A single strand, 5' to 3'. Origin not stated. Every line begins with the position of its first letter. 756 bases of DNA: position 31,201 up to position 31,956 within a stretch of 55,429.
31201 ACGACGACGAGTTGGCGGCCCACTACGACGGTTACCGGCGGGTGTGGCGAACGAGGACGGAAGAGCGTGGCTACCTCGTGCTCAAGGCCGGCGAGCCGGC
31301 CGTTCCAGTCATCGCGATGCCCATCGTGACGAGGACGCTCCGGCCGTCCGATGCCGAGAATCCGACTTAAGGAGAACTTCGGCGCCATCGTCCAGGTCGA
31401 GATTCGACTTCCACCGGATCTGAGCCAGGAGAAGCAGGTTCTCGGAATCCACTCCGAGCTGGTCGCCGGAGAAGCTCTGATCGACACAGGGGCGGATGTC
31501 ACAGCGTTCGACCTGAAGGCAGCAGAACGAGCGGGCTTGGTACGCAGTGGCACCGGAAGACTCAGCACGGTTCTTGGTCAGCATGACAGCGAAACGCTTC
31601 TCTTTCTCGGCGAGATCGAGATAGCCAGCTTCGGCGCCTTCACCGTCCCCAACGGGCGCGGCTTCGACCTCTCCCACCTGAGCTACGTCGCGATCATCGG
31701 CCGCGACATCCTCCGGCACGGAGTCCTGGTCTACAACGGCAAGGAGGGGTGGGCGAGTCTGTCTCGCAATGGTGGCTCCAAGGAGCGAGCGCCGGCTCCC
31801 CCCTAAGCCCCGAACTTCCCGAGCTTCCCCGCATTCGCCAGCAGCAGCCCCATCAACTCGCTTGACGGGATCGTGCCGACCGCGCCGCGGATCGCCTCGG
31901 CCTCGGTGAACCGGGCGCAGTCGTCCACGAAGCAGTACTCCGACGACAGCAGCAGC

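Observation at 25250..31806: Candidate undescribed accessory (defence-like) locus between maf and apgM, bracketed by two diverged copies of a small-protein / retropepsin-like protease module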

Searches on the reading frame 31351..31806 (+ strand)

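Call 5: search_protein_families(library=pfam, proteins=[window:31351-31806:+], max_evalue=1)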
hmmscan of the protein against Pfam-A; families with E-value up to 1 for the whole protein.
window:31351-31806:+ (151 aa): 4 families
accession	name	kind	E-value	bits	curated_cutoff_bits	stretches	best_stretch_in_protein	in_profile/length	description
PF13975.11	gag-asp_proteas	-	0.00013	23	28.2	1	41-122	11-91/92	gag-polyprotein putative aspartyl protease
PF13650.11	Asp_protease_2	-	0.00016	22.8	24.3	1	41-92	11-64/90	Aspartyl protease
PF00077.25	RVP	-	0.021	15.6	20.7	0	40-54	16-30/101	Retroviral aspartyl protease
PF23988.1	DUF7309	-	0.078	12.8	27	1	109-139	35-65/170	Domain of unknown function (DUF7309)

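Call 6: search_protein_families(library=padloc, proteins=[window:31351-31806:+], max_evalue=1)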
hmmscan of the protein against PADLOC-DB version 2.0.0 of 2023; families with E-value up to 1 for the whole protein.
window:31351-31806:+ (151 aa): 1 family
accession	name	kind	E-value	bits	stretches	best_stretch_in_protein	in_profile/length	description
PDLC04405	PDC-M08B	-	0.003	15.6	1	37-83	23-69/127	-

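Call 7: search_protein_families(library=ncbifam, proteins=[window:31351-31806:+], max_evalue=1)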
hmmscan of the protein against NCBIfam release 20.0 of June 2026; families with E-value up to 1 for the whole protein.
window:31351-31806:+ (151 aa): 1 family
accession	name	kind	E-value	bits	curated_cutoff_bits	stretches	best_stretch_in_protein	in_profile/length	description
TIGR02281.1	clan_AA_DTGA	subfamily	0.054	13.7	57.95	1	41-68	24-51/121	TIGR02281 family clan AA aspartic protease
